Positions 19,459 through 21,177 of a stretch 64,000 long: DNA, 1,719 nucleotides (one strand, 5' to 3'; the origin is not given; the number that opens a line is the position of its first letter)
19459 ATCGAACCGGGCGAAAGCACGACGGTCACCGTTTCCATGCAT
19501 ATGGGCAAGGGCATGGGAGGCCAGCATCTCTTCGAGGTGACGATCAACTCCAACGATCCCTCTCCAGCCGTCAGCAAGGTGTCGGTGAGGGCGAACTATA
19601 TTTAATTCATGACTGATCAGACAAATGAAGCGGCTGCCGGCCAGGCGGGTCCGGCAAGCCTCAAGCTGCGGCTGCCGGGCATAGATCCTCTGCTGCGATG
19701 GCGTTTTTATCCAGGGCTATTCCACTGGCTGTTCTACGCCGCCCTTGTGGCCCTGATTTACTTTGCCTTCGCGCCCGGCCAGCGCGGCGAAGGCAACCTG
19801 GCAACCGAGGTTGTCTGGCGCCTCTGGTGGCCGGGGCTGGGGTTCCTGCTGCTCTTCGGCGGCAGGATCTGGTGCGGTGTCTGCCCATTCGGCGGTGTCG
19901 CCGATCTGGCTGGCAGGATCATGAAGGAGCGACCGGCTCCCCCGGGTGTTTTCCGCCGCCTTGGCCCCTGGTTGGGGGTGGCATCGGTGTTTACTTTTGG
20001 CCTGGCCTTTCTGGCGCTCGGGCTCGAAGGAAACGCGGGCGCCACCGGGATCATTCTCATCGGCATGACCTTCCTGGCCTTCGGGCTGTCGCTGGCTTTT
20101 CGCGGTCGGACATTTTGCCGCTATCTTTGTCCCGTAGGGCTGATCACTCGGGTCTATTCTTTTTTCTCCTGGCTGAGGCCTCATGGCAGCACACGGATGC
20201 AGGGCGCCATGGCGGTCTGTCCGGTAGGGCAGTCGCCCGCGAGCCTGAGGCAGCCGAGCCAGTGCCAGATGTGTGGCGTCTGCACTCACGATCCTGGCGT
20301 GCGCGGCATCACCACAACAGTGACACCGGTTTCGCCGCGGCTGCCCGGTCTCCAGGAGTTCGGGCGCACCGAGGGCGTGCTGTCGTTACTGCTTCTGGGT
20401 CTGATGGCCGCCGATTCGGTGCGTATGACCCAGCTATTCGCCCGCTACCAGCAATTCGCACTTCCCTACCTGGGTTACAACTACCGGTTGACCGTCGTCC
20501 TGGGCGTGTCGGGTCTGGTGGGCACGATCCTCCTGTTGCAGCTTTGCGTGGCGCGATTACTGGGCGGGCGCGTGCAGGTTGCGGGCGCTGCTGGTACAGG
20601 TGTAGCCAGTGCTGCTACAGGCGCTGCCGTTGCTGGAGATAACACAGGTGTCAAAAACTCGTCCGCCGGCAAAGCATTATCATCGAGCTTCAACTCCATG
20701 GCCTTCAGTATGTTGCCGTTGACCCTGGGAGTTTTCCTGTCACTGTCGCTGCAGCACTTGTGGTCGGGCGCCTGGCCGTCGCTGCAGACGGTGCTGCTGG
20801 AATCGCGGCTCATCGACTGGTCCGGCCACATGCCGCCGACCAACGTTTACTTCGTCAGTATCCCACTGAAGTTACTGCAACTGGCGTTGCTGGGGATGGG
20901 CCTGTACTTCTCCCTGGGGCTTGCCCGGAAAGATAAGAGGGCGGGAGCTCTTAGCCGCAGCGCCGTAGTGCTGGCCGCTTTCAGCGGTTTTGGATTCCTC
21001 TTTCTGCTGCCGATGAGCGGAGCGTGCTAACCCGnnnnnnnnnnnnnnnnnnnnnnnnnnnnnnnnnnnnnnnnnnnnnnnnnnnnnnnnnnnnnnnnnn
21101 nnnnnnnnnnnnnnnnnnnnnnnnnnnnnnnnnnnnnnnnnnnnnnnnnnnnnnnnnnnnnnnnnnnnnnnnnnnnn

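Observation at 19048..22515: Three-gene lipoprotein/polyferredoxin/PCYCGC module with adjacent Rrf2 regulator and J-domain protein: an uncharacterised redox or metal-handling system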

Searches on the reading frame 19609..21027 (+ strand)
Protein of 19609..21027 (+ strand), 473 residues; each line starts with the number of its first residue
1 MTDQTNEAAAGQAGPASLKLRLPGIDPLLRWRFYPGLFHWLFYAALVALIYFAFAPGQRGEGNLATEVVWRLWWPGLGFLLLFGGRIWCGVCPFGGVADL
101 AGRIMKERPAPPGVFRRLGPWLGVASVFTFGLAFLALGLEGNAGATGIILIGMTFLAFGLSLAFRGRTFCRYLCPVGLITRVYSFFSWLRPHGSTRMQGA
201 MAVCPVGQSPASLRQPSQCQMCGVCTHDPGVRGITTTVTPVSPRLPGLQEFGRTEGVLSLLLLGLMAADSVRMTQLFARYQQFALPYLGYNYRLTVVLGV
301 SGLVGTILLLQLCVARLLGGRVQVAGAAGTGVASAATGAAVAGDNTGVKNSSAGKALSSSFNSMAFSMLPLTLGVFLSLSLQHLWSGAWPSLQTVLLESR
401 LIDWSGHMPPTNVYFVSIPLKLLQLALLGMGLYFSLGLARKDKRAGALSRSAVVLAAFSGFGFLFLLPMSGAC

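Call 5: search_protein_families(library=pfam, max_evalue=0.01, proteins=[window:19609-21027:+])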
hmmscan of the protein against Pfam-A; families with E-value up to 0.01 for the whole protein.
window:19609-21027:+ (473 aa): 1 family
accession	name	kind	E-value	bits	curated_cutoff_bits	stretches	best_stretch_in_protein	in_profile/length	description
PF12801.12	Fer4_5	-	2.2e-11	44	22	2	68-106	3-42/48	4Fe-4S binding domain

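Call 6: search_protein_families(library=ncbifam, max_evalue=0.01, proteins=[window:19609-21027:+])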
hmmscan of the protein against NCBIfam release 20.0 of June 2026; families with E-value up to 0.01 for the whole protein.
window:19609-21027:+ (473 aa): 3 families
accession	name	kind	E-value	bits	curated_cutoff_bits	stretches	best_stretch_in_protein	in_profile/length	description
TIGR02163.1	napH_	subfamily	4.7e-05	23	213.05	1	148-184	61-96/255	NapH/MauN family ferredoxin-type protein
NF007013.0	PRK09477.1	equivalog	8.8e-05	21.7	234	0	149-185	85-120/286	quinol dehydrogenase ferredoxin subunit NapH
NF046105.1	TransRegNosR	equivalog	0.0031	15.8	1000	0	163-192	593-625/680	transcriptional regulator NosR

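Call 11: find_homologous_proteins(query=window:19609-21027:+)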
Query window:19609-21027:+ (473 aa): 42 proteins with E <= 0.001 among 8000 candidates.
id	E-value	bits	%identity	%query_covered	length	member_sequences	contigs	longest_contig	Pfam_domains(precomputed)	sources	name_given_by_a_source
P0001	1.1e-284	963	93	100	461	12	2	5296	PF12801.13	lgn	-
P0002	4.1e-215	733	70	100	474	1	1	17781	PF12801.13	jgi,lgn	jgi:polyferredoxin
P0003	1.6e-208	711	68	100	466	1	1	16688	PF12801.13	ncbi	-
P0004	2.7e-204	698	69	100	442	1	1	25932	PF12801.13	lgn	-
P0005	3.2e-201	687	68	100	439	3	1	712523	PF12801.13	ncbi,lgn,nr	ncbi:MAG: 4Fe-4S binding protein [Actinobacteria bacterium]|nr:4Fe-4S binding protein [Actinomycetot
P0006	4.8e-200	684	69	99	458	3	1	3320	PF12801.13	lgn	-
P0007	1.1e-198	679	66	100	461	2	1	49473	PF12801.13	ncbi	ncbi:MAG: 4Fe-4S binding protein [Thermoleophilia bacterium]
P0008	6.6e-195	667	66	100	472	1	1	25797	PF12801.13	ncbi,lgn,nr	ncbi:MAG: 4Fe-4S binding protein [Thermoleophilia bacterium]|nr:4Fe-4S binding protein [Thermoleophi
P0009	2.9e-180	618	65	100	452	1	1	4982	PF12801.13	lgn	-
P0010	3.4e-172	592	61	100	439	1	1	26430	PF12801.13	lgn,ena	-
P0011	4.2e-172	591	62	100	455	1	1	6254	PF12801.13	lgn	-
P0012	1.2e-170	587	63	95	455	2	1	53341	PF12801.13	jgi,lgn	-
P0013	3.2e-170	585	60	99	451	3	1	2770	PF12801.13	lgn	-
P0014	1.2e-169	583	60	100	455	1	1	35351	PF12801.13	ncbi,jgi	ncbi:MAG: 4Fe-4S binding protein [Thermoleophilia bacterium]|jgi:polyferredoxin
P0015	3.1e-169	582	61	100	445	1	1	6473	PF12801.13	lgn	-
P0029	7.5e-150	518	56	99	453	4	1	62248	PF12801.13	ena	-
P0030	2.3e-149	516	52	100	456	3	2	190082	PF12801.13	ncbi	ncbi:MAG: 4Fe-4S binding protein [Thermoleophilia bacterium]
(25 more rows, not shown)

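Call 14: find_related_loci(query=A1, collection=genome_contigs, flank=8000)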
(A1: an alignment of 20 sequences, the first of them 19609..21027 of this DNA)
Query A1 (473 aa) in genome_contigs; peptide patterns used: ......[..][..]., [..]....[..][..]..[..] (x = any residue, [..] = any of these).
599 stretches matched a pattern (row limit reached: there are more); 577 encode a relative of the query (tblastn E <= 1e-3); the best 80 are kept; 80 distinct loci.
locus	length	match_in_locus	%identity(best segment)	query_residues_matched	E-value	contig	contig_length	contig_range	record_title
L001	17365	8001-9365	59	1-473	1e-165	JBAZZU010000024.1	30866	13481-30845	MAG: Thermoleophilia bacterium isolate SO_2017_GW3_24 scaffold_921_c1_OW296A_2017, whole genome shotgun sequence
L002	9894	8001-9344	56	7-473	4e-143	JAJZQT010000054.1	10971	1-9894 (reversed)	MAG: Actinomycetes bacterium isolate SKS1.bin55 NODE_10603_length_10971_cov_15.529233, whole genome shotgun sequence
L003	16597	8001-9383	93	1-473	0e+0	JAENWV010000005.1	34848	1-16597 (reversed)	MAG: Thermoleophilia bacterium isolate 5_8_m_bin1 k141_170301_length_34848_cov_50.5351, whole genome shotgun sequence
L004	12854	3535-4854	53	26-473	1e-138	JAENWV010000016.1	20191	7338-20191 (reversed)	MAG: Thermoleophilia bacterium isolate 5_8_m_bin1 k141_51817_length_20191_cov_102.6029, whole genome shotgun sequence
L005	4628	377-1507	33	59-473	3e-46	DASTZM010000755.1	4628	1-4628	MAG TPA_asm: Chloroflexota bacterium isolate SMAG_U2468 k141_373017, whole genome shotgun sequence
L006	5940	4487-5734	32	24-473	2e-41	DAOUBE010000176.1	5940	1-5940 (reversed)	MAG TPA_asm: Dehalococcoidia bacterium isolate H68_708 k101_312087, whole genome shotgun sequence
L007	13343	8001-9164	36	56-473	9e-33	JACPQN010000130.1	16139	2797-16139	MAG: Chloroflexi bacterium isolate NC_groundwater_654_Ag_B-0.1um_66_63 B_1_S1_Biohub_coassembly_k141_5045068, whole geno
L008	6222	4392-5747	24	1-470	3e-32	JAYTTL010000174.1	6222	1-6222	MAG: Actinomycetes bacterium isolate GFS_5370 GFS_5370_173, whole genome shotgun sequence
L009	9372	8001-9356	23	1-470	2e-30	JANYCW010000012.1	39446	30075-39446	MAG: Actinomycetes bacterium isolate 336R_metabinner_25 336R_k141_1402516, whole genome shotgun sequence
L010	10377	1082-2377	25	30-470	6e-30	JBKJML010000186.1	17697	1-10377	MAG: Gaiellaceae bacterium isolate ant_bin.329 k117_544150, whole genome shotgun sequence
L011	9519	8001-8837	24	25-291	6e-29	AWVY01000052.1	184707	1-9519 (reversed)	Desulforamulus aquiferis strain Bs105 00350, whole genome shotgun sequence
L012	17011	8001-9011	24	12-333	1e-28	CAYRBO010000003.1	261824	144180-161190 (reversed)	MAG TPA_asm: uncultured Anaerolinea sp. isolate binchicken_co135_89 genome assembly, contig: NODE_71_length_261824_cov_9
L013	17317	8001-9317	23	20-470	2e-28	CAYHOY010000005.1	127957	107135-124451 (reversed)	MAG TPA_asm: uncultured Candidatus Planktophila sp. isolate ERP119705_co14_39 genome assembly, contig: NODE_53_length_12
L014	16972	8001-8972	25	7-305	2e-28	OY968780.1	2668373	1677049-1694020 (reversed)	MAG: uncultured Coriobacteriia bacterium isolate MFD05942.bin.c.2 genome assembly, chromosome: 1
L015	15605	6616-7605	25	2-320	5e-28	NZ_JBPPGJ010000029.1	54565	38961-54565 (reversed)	Gorillibacterium sp. sgz5001074 Scaffold29, whole genome shotgun sequence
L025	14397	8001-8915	22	20-309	9e-28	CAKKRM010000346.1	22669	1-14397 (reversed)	Anaerolineales bacterium isolate Hainich-H51-bin274-1-1 genome assembly, contig: H51-bin274_1_1_Hain_H51_02um_R2_683_len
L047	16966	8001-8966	23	7-304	1e-26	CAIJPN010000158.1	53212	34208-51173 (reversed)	MAG: uncultured Anaerolineae bacterium isolate LaPlata-7m-b_bin-480 genome assembly, contig: bin-480:158/237, whole geno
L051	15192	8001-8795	24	25-277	5e-27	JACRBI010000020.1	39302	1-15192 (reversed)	MAG: Chloroflexi bacterium isolate NC_groundwater_1616_Pr3_B-0.1um_52_55 SR-2_scaffold_141_1082374, whole genome shotgun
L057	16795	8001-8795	24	25-277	3e-26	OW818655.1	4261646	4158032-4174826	metagenome genome assembly, chromosome: 1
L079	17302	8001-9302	22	20-470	2e-25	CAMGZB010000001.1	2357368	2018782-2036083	Neobacillus sp. Marseille-Q6967 genome assembly, contig: contig00002, whole genome shotgun sequence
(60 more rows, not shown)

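Call 25: search_protein_families(library=pfam, max_evalue=0.001, proteins=[L057:4937-6685:+, L057:7179-7898:+, L057:7932-9308:+, L057:9823-10929:+, L047:5019-6758:+, L047:7347-8021:+, L047:10050-10508:+, L047:10465-11856:+, L047:11856-12857:+])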
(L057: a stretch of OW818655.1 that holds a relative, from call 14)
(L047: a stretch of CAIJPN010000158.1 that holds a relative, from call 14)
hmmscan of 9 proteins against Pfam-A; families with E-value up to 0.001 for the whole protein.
L057:4937-6685:+ (583 aa): 3 families
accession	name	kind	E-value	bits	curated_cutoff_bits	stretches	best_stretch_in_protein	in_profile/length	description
PF07730.19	HisKA_3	-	1.6e-13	51.5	24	1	381-444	1-66/68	Histidine kinase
PF02518.31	HATPase_c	-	1.7e-09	38.5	26.4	1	486-579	3-108/111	Histidine kinase-, DNA gyrase B-, and HSP90-like ATPase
PF02743.24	dCache_1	-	6.4e-09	36.1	45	1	53-274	15-239/240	Cache domain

L057:7179-7898:+ (240 aa): 1 family
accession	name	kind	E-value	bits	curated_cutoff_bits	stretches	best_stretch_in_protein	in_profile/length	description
PF13115.11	YtkA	-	5.6e-11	43.4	25.9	1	51-111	2-63/85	YtkA-like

L057:7932-9308:+ (459 aa): 1 family
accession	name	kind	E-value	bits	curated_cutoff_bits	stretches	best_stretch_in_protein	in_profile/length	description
PF12801.12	Fer4_5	-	3.5e-09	36.9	22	1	65-110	1-47/48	4Fe-4S binding domain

L057:9823-10929:+ (369 aa): 3 families
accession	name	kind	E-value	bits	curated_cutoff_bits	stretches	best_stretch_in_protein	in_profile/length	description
PF00034.26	Cytochrom_C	-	5.2e-17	63.4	21.3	1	265-359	3-88/90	Cytochrome c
PF13442.11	Cytochrome_CBB3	-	1e-12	48.6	27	1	264-357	4-68/68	Cytochrome C oxidase, cbb3-type, subunit III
PF13473.12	Cupredoxin_1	-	7.3e-06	26.4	27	1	76-143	24-92/104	Cupredoxin-like domain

L047:5019-6758:+ (580 aa): 3 families
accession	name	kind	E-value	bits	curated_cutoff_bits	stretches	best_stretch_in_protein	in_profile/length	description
PF07730.19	HisKA_3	-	3e-11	44.1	24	1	373-437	1-66/68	Histidine kinase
PF02518.31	HATPase_c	-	1.3e-09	38.9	26.4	1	479-572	3-108/111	Histidine kinase-, DNA gyrase B-, and HSP90-like ATPase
PF02743.24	dCache_1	-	9.2e-06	25.8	45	1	194-267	164-240/240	Cache domain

L047:7347-8021:+ (225 aa): 1 family
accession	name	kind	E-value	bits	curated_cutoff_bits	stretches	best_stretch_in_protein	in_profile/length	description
PF13115.11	YtkA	-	2.8e-09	37.9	25.9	1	39-93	2-58/85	YtkA-like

L047:10050-10508:+ (153 aa): 2 families
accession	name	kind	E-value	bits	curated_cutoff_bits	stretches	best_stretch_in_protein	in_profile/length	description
PF00116.26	COX2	-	2.4e-08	34.3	22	1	54-113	54-113/120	Cytochrome C oxidase subunit II, periplasmic domain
PF13473.12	Cupredoxin_1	-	2.7e-08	34.2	27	1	26-118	15-103/104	Cupredoxin-like domain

L047:10465-11856:+ (464 aa): 1 family
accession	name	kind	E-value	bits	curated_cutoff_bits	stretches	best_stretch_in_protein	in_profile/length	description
PF12801.12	Fer4_5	-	7.6e-09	35.8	22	2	75-111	3-39/48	4Fe-4S binding domain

L047:11856-12857:+ (334 aa): 4 families
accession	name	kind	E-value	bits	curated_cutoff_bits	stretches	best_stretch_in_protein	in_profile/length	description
PF13442.11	Cytochrome_CBB3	-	1.2e-13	51.6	27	1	223-325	1-68/68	Cytochrome C oxidase, cbb3-type, subunit III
PF00034.26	Cytochrom_C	-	2.3e-12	48.5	21.3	1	226-327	2-88/90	Cytochrome c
PF00116.26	COX2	-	4.5e-09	36.7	22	1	59-120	53-113/120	Cytochrome C oxidase subunit II, periplasmic domain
PF13473.12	Cupredoxin_1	-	5.2e-08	33.3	27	1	19-110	2-93/104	Cupredoxin-like domain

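Call 33: search_solved_structures(query=window:19609-21027:+, max_evalue=1)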
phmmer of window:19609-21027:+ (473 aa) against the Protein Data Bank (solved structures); distinct sequences matched with E-value up to 1: 0.

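Call 44: predict_structure(alignment_id=A1)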
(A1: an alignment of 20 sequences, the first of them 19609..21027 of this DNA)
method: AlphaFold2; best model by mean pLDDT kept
length: 473 residues; sequences in the alignment: 20
mean_pLDDT: 76.8   pTM: 0.79
mean pLDDT of the five models: 76.8, 74.4, 73.3, 72.3, 72.2
residues with pLDDT >= 90: 161; 70-90: 174; 50-70: 56; < 50: 82
segments of 3 or more residues with pLDDT < 50: 1-20, 195-224, 329-350, 471-473
pLDDT, mean of each block of 10 residues (from residue 1): 41 44 71 85 94 78 87 91 84 87 83 86 93 87 92 94 84 88 85 50 42 39 49 67 64 88 92 88 96 93 92 82 51 41 42 73 89 93 85 81 62 69 93 92 79 93 80 40
secondary structure, 60 per line:
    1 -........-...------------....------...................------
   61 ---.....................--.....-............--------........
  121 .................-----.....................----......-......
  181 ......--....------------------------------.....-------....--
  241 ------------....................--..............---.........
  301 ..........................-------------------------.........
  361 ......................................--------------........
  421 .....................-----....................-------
elements in order: H2-9 H26-29 H36-54 H64-84 H87-91 H93-104 H113-137 H143-163 H168-173 H175-186 E189-192 H223-227 E235-238 H253-272 H275-288 H292-326 H352-398 H413-441 H447-466

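Call 48: fold_search(model_id=the predicted structure, library=pdb)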
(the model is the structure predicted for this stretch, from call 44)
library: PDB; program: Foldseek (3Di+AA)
matches with E <= 10: 77; with E <= 0.001: 0
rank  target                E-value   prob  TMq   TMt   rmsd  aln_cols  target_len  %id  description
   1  6cpt                  1.6e-01  0.28  0.17  0.16  22.5       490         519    9  crystal structure of yeast caPDE2 in complex with IBMX (released 2019-02-20)
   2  6cpu                  2.5e-01  0.30  0.17  0.16  23.1       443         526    8  Crystal structure of yeast caPDE2 (released 2019-02-20)
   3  8fq9                  3.3e-01  0.12  0.14  0.15  22.1       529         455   11  Crystal structure of a ligand-bound cation-site mutant D55C of a melibiose transporter (released 2024-06-05)
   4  5ko2_A                1.1e+00  0.06  0.12  0.06  27.3       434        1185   10  Mouse pgp 34 linker deleted mutant Hg derivative (released 2016-11-30)
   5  6kkk_A                1.2e+00  0.06  0.12  0.14  19.7       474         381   13  Crystal structure of Drug:Proton Antiporter-1 (DHA1) Family SotB, in the inward open conformation (H115A mutant) (released 2020-07-29)
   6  7zk5                  1.5e+00  0.03  0.10  0.05  28.4       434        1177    8  ABCB1 L335C mutant (mABCB1) in the outward facing state bound to AAC (released 2023-04-26)
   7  9mg8_A                1.8e+00  0.16  0.20  0.25  22.7       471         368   13  Crystal Structure of b-iTHR-110 (released 2025-12-17)
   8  9mg8_B                1.9e+00  0.14  0.19  0.23  17.7       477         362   13  Crystal Structure of b-iTHR-110 (released 2025-12-17)
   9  7zk4                  2.0e+00  0.05  0.10  0.05  22.6       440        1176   12  The ABCB1 L335C mutant (mABCB1) in the outward facing state (released 2023-04-26)
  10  9giu                  2.1e+00  0.04  0.14  0.14  23.0       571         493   13  Cryo-EM structure of human SLC45A4 in detergent (released 2025-07-30)
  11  9pc9                  2.2e+00  0.03  0.12  0.12  21.9       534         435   15  Structure of Synaptic Vesicle Protein 2A Bound to UCB7361 (released 2025-09-10)
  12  8xql_R                2.3e+00  0.12  0.18  0.26  15.3       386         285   11  Structure of human class T GPCR TAS2R14-miniGs/gust complex with Aristolochic acid A. (released 2024-07-10)
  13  6ad7_B                2.7e+00  0.04  0.14  0.14  22.6       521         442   11  Crystal structure of the E148D mutant CLC-ec1 in 20 mM bromide (released 2019-08-28)
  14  5khn_B                3.0e+00  0.02  0.10  0.07  36.2       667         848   11  Crystal structures of the Burkholderia multivorans hopanoid transporter HpnN (released 2017-06-14)
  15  7zka                  3.1e+00  0.02  0.08  0.05  26.5       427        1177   10  ABCB1 V978C mutant (mABCB1) in the outward facing state bound to AAC (released 2023-04-26)
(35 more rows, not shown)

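Call 50: search_protein_families(library=pfam, max_evalue=0.0001, proteins=[L012:3270-5978:+, L012:2771-3193:+, L012:5926-6369:+, L057:3527-4297:+, L057:4248-4937:+, L057:1495-1878:+, L025:9556-10071:+, L007:11907-13028:-, L012:9418-9654:+, L051:2953-5604:+])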
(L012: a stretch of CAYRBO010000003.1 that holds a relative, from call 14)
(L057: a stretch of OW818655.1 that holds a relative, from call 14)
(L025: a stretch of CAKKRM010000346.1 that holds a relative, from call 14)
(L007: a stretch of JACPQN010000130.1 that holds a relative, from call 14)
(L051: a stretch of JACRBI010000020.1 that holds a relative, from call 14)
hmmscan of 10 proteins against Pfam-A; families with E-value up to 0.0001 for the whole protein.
L012:3270-5978:+ (903 aa): 6 families
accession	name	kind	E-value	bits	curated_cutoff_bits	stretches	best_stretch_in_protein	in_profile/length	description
PF00122.25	E1-E2_ATPase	-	1.5e-60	204.3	28.1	1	382-562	2-180/181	E1-E2 ATPase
PF00702.32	Hydrolase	-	4.1e-38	132.1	26.4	1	579-798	1-191/191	haloacid dehalogenase-like hydrolase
PF00403.32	HMA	-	1.1e-20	74.2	24.8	2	161-219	4-62/62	Heavy-metal-associated domain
PF04945.19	YHS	-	2.2e-09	37.6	30.3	1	28-74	1-46/47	YHS domain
PF08282.18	Hydrolase_3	-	2e-06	28.2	20.9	0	773-830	198-255/255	haloacid dehalogenase-like hydrolase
PF12710.13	HAD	-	9.8e-05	23.3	27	0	717-794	86-188/189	haloacid dehalogenase-like hydrolase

L012:2771-3193:+ (141 aa): 3 families
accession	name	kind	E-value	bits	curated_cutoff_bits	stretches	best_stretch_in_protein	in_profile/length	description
PF13248.11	Zn_ribbon_3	-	1.1e-08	34.6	27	1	117-139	3-25/26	zinc-ribbon domain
PF12773.13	DZR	-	1.7e-05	25.4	27.3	1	116-137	24-45/45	Double zinc ribbon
PF13240.11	Zn_Ribbon_1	-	8.4e-05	22.7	25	0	119-140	2-23/23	zinc-ribbon domain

L012:5926-6369:+ (148 aa): 1 family
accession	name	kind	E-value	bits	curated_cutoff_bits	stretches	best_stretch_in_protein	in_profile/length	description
PF13473.12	Cupredoxin_1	-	4.2e-22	78.6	27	1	39-146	3-104/104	Cupredoxin-like domain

L057:3527-4297:+ (257 aa): 1 family
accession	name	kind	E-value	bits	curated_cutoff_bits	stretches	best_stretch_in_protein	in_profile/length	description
PF09858.14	DUF2085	-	5.1e-10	40.1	25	1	110-220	13-89/90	Predicted membrane protein (DUF2085)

L057:4248-4937:+ (230 aa): 2 families
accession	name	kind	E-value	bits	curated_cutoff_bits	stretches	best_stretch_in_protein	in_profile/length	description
PF00072.30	Response_reg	-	7.8e-31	107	30.2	1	14-126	1-111/111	Response regulator receiver domain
PF00196.25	GerE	-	1.1e-19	70.2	23.5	1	158-213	2-57/57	Bacterial regulatory proteins, luxR family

L057:1495-1878:+ (128 aa): 0 families

L025:9556-10071:+ (172 aa): 2 families
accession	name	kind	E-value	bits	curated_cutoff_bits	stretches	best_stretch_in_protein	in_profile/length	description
PF13248.11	Zn_ribbon_3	-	3.6e-07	29.8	27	1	149-169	4-24/26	zinc-ribbon domain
PF12773.13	DZR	-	8.1e-05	23.1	27.3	0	147-168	24-45/45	Double zinc ribbon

L007:11907-13028:- (374 aa): 3 families
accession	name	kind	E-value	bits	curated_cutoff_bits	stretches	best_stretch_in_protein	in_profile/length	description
PF01556.23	DnaJ_C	-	1.3e-49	168.5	26.6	1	117-334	1-152/152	DnaJ C terminal domain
PF00226.36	DnaJ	-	6.6e-29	100.2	27.8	1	7-68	1-63/63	DnaJ domain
PF00684.25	DnaJ_CXXCXGXG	-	1.9e-15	57.3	32.7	1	144-208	1-65/65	DnaJ central domain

L012:9418-9654:+ (79 aa): 1 family
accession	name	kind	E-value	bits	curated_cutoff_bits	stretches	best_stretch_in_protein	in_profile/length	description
PF04945.19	YHS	-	1.3e-18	67.1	30.3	1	22-67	2-46/47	YHS domain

L051:2953-5604:+ (884 aa): 6 families
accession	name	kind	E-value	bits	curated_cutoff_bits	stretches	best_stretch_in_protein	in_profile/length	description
PF00122.25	E1-E2_ATPase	-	6.8e-63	211.9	28.1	1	357-538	2-181/181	E1-E2 ATPase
PF00702.32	Hydrolase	-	2.6e-35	123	26.4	1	554-779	1-191/191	haloacid dehalogenase-like hydrolase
PF00403.32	HMA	-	5.8e-19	68.7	24.8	1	136-194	4-62/62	Heavy-metal-associated domain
PF04945.19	YHS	-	1e-11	45.1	30.3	1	3-47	1-44/47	YHS domain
PF08282.18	Hydrolase_3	-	4.4e-07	30.3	20.9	0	741-811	187-255/255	haloacid dehalogenase-like hydrolase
PF12710.13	HAD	-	5.1e-06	27.5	27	1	692-775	86-188/189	haloacid dehalogenase-like hydrolase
